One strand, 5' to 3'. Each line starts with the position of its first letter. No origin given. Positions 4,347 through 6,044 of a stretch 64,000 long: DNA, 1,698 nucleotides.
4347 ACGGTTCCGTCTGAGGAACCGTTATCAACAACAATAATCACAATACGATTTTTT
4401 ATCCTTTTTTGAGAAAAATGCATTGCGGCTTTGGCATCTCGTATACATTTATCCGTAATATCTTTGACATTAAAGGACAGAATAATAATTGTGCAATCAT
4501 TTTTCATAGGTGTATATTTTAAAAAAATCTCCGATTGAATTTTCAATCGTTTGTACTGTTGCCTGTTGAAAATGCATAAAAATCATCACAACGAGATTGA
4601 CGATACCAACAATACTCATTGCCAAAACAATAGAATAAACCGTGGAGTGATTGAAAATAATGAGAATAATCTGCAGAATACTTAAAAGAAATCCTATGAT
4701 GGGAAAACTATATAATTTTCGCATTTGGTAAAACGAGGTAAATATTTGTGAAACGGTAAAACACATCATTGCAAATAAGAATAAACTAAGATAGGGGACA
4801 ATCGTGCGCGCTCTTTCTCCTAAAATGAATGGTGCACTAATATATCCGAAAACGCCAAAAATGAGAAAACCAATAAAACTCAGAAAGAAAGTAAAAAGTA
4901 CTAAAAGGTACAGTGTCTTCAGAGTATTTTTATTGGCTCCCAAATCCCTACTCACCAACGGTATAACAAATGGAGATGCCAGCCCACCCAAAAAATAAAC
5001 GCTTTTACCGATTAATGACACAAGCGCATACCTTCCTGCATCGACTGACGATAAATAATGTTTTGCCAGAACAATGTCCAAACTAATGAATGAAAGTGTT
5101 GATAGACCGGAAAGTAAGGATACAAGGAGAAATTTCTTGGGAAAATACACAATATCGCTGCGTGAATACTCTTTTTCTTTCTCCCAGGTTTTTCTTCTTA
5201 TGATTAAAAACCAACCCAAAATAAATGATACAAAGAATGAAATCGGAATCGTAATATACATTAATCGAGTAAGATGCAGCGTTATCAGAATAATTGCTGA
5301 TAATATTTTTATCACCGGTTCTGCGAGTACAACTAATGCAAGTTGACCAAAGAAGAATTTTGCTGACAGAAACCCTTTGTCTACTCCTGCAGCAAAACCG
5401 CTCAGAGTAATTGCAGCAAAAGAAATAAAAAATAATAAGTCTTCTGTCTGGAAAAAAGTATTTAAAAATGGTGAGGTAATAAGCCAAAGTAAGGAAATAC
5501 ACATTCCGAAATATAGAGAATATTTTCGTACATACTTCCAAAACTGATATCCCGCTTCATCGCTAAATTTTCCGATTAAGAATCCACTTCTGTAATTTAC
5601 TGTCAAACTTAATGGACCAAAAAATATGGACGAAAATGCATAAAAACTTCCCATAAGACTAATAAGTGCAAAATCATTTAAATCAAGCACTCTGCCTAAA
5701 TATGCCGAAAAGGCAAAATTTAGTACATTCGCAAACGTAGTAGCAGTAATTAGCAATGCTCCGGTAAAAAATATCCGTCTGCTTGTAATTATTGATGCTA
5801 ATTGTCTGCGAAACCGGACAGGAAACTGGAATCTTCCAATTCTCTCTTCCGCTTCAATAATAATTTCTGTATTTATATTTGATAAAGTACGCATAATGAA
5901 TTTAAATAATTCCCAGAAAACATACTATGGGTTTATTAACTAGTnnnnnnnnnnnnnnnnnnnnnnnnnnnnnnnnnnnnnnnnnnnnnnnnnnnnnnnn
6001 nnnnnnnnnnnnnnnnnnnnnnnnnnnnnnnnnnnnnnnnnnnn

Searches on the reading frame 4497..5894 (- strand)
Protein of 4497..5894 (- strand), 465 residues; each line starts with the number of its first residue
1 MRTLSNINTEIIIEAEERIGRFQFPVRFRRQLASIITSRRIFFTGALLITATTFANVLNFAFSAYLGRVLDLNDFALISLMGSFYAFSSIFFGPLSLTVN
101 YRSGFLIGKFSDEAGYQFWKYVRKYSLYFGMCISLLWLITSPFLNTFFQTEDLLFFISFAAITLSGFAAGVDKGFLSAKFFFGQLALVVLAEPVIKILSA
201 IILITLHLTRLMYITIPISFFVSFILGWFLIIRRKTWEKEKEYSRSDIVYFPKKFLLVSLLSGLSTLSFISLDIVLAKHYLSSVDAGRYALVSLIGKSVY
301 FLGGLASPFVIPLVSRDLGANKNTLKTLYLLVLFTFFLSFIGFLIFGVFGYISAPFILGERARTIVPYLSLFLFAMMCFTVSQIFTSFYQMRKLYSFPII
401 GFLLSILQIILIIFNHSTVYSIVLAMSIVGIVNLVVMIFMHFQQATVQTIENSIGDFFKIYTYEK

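Call 5: search_protein_families(library=pfam, proteins=[window:4497-5894:-], max_evalue=0.01)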
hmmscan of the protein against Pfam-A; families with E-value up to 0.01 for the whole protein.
window:4497-5894:- (465 aa): 0 families

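Call 6: search_protein_families(library=ncbifam, proteins=[window:4497-5894:-], max_evalue=0.01)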
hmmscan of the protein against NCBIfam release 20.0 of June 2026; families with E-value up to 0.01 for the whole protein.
window:4497-5894:- (465 aa): 0 families

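Call 7: search_protein_families(library=pfam, proteins=[window:4497-5894:-], max_evalue=10)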
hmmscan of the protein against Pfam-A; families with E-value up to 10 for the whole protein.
window:4497-5894:- (465 aa): 2 families
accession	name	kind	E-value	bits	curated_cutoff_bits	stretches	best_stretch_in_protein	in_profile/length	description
PF01943.22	Polysacc_synt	-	4.5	7.1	28.2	1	47-292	7-247/274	Polysaccharide biosynthesis protein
PF16865.10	GST_C_5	-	7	7.7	27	0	364-396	65-97/108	Glutathione S-transferase, C-terminal domain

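Call 24: find_homologous_proteins(query=window:4497-5894:-, max_evalue=0.001)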
Query window:4497-5894:- (465 aa): 36 proteins with E <= 0.001 among 8000 candidates.
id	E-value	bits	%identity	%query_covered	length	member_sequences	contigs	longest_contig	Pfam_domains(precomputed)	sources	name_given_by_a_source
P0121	8.0e-288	973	100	100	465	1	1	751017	-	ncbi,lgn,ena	-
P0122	1.4e-209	715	71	99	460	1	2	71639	-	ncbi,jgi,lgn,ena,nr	ncbi:MAG TPA: hypothetical protein VE090_01265 [Methylomirabilota bacterium]|nr:hypothetical protein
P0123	9.5e-196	670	68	99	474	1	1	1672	-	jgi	jgi:O-antigen/teichoic acid export membrane protein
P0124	1.8e-181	623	64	97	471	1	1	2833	-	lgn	-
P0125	8.9e-180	617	63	98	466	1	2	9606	-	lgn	-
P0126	5.6e-177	608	61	100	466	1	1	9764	-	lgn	-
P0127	4.4e-121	424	63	69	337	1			-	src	-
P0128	6.3e-114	400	44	96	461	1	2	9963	PF13440.12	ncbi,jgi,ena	-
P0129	1.6e-111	392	45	95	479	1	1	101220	PF13440.12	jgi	jgi:O-antigen/teichoic acid export membrane protein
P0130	2.7e-111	391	45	96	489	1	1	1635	PF01943.23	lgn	-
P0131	2.0e-110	388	45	94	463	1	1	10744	-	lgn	-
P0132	7.9e-108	380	43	93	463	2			-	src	-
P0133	5.0e-104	367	43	96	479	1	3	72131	-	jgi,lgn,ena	-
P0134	1.1e-100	356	38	97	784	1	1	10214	PF13641.13,PF00535.33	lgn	-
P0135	1.1e-99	353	41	96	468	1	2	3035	-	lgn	-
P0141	3.9e-61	226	34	85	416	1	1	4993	PF01943.23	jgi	-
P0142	1.5e-59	221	34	83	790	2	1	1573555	PF00534.27,PF13579.13,PF13524.13,PF13439.13,PF13440.12,PF20706.4,PF13692.13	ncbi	-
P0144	1.5e-53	201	34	87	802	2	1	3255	PF00534.27,PF13579.13,PF13439.13,PF13440.12,PF20706.4,PF13692.13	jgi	jgi:glycosyltransferase involved in cell wall biosynthesis/O-antigen/teichoic acid export membrane p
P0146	1.4e-15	76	25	77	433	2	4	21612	PF01943.23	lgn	-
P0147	1.6e-14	72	26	85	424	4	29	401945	PF01943.23,PF13440.12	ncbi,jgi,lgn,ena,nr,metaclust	ncbi:MAG: hypothetical protein A3C30_00590 [Candidatus Levybacteria bacterium RIFCSPHIGHO2_02_FULL_4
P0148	7.2e-11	60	25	81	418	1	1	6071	PF01943.23,PF13440.12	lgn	-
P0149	8.5e-11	60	25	81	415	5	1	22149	PF01943.23,PF01554.24,PF13440.12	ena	-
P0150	6.8e-10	57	23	81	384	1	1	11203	PF01943.23,PF01554.24,PF13440.12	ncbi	ncbi:oligosaccharide flippase family protein, partial [Patescibacteria group bacterium]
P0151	1.5e-9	56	29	48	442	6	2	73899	PF01943.23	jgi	-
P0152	5.3e-9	54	28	41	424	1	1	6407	PF01943.23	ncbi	-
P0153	2.9e-8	52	26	83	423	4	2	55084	PF01943.23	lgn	-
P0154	2.9e-6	45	26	60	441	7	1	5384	PF01943.23,PF13440.12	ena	-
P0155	1.7e-5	43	29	42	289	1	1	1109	PF13440.12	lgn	-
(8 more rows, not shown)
